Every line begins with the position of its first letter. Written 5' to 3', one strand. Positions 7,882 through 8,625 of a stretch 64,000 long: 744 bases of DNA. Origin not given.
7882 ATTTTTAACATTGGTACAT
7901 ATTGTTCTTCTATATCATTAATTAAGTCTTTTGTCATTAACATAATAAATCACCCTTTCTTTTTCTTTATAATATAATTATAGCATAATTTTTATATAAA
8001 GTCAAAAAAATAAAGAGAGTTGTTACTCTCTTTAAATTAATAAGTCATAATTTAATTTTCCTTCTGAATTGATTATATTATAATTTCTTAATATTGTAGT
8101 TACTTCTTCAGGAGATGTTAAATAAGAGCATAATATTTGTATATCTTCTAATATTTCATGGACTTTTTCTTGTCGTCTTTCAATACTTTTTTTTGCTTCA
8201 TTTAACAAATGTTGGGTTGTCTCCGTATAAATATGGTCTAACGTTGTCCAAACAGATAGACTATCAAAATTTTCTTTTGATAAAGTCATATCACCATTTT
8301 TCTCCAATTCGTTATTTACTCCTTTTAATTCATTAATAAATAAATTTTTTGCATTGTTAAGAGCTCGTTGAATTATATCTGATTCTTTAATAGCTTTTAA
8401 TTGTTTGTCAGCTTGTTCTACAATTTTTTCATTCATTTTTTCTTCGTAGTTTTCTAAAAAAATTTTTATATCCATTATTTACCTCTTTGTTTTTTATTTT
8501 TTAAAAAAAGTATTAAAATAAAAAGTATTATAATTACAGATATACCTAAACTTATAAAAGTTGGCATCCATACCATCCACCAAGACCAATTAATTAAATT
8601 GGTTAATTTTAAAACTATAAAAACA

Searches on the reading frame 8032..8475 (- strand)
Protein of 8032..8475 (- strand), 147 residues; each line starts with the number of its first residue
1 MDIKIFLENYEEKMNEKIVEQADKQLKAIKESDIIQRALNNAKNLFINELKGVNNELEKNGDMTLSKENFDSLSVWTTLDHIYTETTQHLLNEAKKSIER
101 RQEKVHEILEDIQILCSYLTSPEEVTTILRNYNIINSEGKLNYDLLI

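Call 56: search_protein_families(library=pfam, proteins=[window:8032-8475:-], max_evalue=0.01)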
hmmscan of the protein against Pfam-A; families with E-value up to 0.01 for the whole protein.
window:8032-8475:- (147 aa): 1 family
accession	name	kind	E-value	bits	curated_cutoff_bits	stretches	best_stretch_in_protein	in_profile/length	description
PF14014.11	DUF4230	-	0.01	16.4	27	0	6-56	93-144/148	Protein of unknown function (DUF4230)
